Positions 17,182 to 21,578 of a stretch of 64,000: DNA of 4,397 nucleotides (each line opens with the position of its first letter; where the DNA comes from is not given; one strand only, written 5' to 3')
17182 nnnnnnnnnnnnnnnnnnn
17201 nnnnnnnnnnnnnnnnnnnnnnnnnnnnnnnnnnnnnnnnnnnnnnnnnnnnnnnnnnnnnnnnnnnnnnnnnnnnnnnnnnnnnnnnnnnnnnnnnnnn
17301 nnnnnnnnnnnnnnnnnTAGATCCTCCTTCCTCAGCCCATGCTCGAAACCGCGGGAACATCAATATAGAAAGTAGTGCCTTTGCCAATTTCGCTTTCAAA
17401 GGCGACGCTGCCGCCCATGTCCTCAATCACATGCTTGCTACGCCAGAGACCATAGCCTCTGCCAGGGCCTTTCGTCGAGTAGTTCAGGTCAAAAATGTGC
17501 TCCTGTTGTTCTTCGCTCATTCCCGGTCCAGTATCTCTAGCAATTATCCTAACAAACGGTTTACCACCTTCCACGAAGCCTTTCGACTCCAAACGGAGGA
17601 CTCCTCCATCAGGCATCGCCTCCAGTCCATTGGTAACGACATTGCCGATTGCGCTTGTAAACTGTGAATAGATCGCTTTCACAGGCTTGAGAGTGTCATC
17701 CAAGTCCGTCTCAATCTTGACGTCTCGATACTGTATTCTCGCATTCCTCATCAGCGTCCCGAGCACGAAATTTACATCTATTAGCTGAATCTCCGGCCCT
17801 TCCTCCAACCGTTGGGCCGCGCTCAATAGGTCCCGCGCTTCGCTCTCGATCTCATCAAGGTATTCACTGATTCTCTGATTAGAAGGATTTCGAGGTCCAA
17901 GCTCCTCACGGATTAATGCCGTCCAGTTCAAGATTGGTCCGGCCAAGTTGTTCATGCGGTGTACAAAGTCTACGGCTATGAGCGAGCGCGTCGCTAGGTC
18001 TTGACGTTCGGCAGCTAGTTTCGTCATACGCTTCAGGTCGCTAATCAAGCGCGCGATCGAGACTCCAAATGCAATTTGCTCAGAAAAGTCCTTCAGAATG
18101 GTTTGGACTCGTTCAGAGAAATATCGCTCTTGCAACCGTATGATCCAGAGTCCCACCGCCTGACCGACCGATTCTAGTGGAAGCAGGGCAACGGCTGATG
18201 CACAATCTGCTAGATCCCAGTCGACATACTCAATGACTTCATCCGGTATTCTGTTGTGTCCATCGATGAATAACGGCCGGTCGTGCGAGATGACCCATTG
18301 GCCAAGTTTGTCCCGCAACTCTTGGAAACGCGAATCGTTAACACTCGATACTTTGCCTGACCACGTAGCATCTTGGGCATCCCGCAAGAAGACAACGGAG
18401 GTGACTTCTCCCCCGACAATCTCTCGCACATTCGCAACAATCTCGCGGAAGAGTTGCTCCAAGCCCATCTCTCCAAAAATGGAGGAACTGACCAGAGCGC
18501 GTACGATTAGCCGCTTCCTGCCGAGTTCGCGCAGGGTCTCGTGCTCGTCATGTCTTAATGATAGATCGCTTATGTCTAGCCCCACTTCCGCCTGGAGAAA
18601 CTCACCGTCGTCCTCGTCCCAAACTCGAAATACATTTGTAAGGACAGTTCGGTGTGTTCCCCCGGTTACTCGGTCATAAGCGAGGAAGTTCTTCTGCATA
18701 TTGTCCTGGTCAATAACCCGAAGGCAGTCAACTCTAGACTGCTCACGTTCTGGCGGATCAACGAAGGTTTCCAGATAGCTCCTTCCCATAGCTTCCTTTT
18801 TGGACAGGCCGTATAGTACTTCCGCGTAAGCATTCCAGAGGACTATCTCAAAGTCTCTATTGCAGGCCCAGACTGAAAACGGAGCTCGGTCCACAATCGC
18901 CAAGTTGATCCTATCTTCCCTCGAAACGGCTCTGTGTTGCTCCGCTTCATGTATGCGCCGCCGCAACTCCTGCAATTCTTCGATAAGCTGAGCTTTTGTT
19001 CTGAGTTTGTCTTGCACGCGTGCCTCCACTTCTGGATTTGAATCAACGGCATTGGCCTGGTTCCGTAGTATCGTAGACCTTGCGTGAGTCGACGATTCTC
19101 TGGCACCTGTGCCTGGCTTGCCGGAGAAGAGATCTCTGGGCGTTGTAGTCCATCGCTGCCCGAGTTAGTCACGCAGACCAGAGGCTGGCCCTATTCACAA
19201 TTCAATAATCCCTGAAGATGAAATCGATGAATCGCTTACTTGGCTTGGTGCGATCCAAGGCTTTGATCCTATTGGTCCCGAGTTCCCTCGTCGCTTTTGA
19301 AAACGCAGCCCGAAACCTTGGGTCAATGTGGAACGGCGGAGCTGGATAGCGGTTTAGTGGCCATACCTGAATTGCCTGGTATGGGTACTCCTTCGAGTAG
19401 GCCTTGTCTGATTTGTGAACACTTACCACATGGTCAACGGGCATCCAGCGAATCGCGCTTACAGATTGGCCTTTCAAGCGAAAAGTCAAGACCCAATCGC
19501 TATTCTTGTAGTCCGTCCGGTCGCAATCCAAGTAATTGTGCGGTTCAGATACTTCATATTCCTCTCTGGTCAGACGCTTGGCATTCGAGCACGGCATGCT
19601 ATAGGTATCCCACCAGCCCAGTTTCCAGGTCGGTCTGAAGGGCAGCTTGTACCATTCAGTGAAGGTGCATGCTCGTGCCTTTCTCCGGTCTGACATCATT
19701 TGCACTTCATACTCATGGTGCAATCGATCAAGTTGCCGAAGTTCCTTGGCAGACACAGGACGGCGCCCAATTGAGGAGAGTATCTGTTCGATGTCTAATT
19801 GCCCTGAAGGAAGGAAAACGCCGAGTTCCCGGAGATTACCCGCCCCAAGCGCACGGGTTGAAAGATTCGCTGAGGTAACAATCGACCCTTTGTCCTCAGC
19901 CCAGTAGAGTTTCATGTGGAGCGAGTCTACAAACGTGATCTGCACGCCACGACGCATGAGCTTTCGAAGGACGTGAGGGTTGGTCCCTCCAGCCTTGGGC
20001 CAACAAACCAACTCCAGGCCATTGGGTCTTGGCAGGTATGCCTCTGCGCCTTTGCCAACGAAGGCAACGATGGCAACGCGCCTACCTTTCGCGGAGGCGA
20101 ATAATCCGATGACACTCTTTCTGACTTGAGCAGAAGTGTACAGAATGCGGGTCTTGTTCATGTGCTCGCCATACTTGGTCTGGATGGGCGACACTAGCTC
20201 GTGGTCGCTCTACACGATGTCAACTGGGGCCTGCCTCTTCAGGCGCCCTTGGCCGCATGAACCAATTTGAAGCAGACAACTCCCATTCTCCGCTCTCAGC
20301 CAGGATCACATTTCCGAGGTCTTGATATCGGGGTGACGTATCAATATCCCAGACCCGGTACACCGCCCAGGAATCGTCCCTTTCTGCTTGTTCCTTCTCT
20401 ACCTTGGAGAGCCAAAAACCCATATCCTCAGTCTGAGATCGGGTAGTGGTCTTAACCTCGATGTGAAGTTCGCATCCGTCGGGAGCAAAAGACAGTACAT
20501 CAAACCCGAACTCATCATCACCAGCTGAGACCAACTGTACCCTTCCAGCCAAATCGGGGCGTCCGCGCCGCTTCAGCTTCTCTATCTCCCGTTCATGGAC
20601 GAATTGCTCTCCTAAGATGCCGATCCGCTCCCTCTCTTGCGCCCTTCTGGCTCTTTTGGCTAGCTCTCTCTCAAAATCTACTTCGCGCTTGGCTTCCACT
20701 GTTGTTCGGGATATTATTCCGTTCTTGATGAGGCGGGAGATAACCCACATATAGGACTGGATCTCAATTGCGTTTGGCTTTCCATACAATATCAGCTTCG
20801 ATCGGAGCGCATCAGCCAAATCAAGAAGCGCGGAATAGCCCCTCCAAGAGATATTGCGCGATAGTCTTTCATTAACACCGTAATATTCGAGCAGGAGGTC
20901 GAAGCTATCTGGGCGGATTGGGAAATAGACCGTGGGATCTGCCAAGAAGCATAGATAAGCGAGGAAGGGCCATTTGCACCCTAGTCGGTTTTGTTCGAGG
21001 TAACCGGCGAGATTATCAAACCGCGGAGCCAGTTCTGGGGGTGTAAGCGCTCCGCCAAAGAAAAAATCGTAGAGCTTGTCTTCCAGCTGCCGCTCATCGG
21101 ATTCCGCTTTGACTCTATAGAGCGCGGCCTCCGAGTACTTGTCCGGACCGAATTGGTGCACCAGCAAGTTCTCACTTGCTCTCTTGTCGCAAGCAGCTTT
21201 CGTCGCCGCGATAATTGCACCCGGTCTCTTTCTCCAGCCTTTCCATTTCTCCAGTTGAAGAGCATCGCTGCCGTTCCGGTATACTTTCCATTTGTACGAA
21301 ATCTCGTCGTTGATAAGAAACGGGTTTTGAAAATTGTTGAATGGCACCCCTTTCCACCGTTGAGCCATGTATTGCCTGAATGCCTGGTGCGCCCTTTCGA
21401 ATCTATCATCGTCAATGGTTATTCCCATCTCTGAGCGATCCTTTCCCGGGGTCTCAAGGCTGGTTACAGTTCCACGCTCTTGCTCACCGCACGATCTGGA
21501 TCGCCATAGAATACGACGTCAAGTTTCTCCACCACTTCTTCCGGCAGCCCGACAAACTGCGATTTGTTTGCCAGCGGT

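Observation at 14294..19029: Five-gene operon linking a PAS-GAF histidine kinase and a CheY-like receiver to a TIR/pseudo-receiver protein, a 3-TM protein and a PTER-family hydrolase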

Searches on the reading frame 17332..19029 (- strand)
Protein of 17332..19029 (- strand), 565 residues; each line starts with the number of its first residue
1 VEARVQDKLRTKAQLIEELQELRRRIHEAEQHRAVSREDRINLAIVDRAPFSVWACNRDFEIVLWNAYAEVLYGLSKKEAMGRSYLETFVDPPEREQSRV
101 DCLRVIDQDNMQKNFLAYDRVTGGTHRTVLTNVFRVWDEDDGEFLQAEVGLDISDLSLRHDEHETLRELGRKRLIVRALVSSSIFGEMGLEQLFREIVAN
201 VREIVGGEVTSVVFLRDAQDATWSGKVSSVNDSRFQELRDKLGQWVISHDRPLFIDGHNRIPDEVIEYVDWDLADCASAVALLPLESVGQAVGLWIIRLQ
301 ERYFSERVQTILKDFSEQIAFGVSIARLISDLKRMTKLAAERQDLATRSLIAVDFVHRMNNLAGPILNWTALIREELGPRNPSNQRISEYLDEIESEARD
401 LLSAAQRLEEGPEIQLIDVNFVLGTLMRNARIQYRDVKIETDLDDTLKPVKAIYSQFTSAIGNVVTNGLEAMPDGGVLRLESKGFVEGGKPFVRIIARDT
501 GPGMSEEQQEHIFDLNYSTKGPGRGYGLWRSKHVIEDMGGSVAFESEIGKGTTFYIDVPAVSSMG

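Call 3: search_protein_families(library=pfam, proteins=[window:17332-19029:-], max_evalue=0.01)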
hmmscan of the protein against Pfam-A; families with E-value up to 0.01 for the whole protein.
window:17332-19029:- (565 aa): 6 families
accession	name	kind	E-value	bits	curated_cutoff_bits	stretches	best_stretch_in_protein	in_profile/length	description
PF02518.31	HATPase_c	-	5e-18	66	26.4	1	457-560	6-109/111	Histidine kinase-, DNA gyrase B-, and HSP90-like ATPase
PF00989.32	PAS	-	9.7e-09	35.7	22.6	1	44-138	5-98/113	PAS fold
PF01590.32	GAF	-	5.5e-07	30.6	22.4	1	190-321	2-131/133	GAF domain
PF08448.16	PAS_4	-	1.9e-06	28.5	23.1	1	47-144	2-96/110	PAS fold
PF13426.13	PAS_9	-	6.3e-06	26.8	27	1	52-154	3-102/103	PAS domain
PF13185.12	GAF_2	-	8.8e-06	26.4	28.6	1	189-322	3-134/136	GAF domain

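Call 4: search_protein_families(library=padloc, proteins=[window:17332-19029:-], max_evalue=0.01)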
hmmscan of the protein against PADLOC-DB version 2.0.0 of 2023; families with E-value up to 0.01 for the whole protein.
window:17332-19029:- (565 aa): 0 families

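Call 41: search_protein_families(library=ncbifam, proteins=[window:17332-19029:-], max_evalue=0.001)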
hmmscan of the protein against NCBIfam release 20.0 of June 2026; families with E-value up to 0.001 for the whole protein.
window:17332-19029:- (565 aa): 49 families (the best 25 are shown)
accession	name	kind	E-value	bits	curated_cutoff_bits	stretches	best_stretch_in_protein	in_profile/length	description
NF008468.0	PRK11360.1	equivalog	4.2e-24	84.9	646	1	413-560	461-608/616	two-component system sensor histidine kinase AtoS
NF008298.1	PRK11086.1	subfamily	5e-20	71.4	520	1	448-560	415-525/529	DcuS/MalK family sensor histidine kinase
NF007688.0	PRK10364.1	equivalog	4.6e-19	68.5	479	1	432-560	327-451/460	two-component system sensor histidine kinase ZraS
TIGR02916.1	PEP_his_kin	equivalog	6.7e-19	67.9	300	1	195-559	325-679/679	XrtA/PEP-CTERM system histidine kinase PrsK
NF046020.1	HisKinCckABruc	equivalog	7.1e-18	63.8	1000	1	331-560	463-707/868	cell cycle histidine kinase CckA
NF052573.1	HisKinEspAMyxo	equivalog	1.8e-16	59.4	1400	1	396-561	444-612/755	serine histidine kinase EspA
NF046044.1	PnpS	equivalog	2.9e-16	59.5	400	1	413-559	241-390/390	two-component system histidine kinase PnpS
NF038334.1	malate_HK_MalK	exception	8.2e-16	57.7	800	1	436-559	405-524/533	malate sensor histidine kinase MalK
NF033092.0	HK_WalK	equivalog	1.4e-14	53.6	725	1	432-559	464-593/594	cell wall metabolism sensor histidine kinase WalK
TIGR02966.1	phoR_proteo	equivalog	3.5e-14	52.6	334.2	1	400-556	170-331/333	phosphate regulon sensor histidine kinase PhoR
NF010411.0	PRK13837.1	equivalog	1.6e-13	49.6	647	1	357-561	459-676/828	two-component system VirA-like sensor kinase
NF047466.1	hybrid_RR_LvrB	exception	3.3e-13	49.5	500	1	343-560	147-376/377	hybrid histidine kinase/response regulator LvrB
NF045911.1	TCSHisKinNblS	equivalog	4.6e-13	48.4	1000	1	414-559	460-619/621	two-component system sensor histidine kinase NblS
NF053867.1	SprKinKinDBac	equivalog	6.9e-13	47.9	775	1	456-561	397-498/500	sporulation kinase KinD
NF010076.0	PRK13557.1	subfamily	4.1e-12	45.3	631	1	357-562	172-396/540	histidine kinase famiy protein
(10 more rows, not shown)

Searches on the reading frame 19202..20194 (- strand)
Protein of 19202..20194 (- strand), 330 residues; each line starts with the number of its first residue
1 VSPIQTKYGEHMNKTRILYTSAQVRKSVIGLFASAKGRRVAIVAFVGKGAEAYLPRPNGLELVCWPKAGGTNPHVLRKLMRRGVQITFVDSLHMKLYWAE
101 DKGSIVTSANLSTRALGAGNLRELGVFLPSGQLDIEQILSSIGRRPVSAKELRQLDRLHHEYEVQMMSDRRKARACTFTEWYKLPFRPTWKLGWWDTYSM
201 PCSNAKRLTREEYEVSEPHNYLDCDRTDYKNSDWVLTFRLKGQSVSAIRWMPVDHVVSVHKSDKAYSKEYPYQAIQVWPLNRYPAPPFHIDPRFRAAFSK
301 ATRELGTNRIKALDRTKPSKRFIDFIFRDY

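Call 3: search_protein_families(library=pfam, proteins=[window:19202-20194:-], max_evalue=0.01)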
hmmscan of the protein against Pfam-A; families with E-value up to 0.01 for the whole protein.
window:19202-20194:- (330 aa): 1 family
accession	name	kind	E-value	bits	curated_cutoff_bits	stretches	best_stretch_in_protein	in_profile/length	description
PF13091.12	PLDc_2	-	5.6e-05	23.4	27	1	73-128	58-115/132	PLD-like domain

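Call 4: search_protein_families(library=padloc, proteins=[window:19202-20194:-], max_evalue=0.01)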
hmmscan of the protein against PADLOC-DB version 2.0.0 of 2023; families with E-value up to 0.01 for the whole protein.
window:19202-20194:- (330 aa): 5 families
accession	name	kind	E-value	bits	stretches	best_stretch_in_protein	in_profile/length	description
PDLC02595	DrmC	-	1.5e-05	22.8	1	20-127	141-242/269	DrmC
PDLC02585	DrmC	-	0.0026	15.4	1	90-133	192-233/253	DrmC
PDLC02599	DrmC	-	0.0026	14.8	1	74-117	67-110/387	DrmC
PDLC02607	DrmC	-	0.0032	14.8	1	82-128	193-237/265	DrmC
PDLC02616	DrmC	-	0.0036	14.9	1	91-147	164-220/224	DrmC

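Call 41: search_protein_families(library=ncbifam, proteins=[window:19202-20194:-], max_evalue=0.001)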
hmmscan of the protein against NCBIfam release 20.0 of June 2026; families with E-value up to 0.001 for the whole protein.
window:19202-20194:- (330 aa): 0 families

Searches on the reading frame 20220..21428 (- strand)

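Call 3: search_protein_families(library=pfam, proteins=[window:20220-21428:-], max_evalue=0.01)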
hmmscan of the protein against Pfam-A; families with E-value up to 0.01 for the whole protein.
window:20220-21428:- (402 aa): 1 family
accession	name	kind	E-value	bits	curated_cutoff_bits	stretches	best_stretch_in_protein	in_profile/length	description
PF13020.12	NOV_C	-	6.4e-10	39.4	22.1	1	273-368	1-88/91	Protein NO VEIN, C-terminal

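Call 4: search_protein_families(library=padloc, proteins=[window:20220-21428:-], max_evalue=0.01)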
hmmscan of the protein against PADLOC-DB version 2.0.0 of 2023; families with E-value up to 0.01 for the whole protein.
window:20220-21428:- (402 aa): 6 families
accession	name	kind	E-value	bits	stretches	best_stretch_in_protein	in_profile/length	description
PDLC05008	PDC-S36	-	2.5e-26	91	1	259-370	148-259/280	-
PDLC04021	PD-T4-1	-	7.6e-15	52.7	1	239-354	227-335/383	-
PDLC03966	TmtA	-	3.8e-09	32.9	1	243-367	1506-1620/1655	-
PDLC03964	TmtA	-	5.6e-08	29.3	1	259-378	1399-1520/1538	-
PDLC04022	PD-T4-1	-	1.4e-06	25.8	1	240-344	61-158/216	-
PDLC03965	TmtA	-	5.3e-06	22.7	1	252-365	1224-1326/1370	-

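Call 41: search_protein_families(library=ncbifam, proteins=[window:20220-21428:-], max_evalue=0.001)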
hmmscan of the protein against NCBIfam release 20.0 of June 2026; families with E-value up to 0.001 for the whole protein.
window:20220-21428:- (402 aa): 0 families
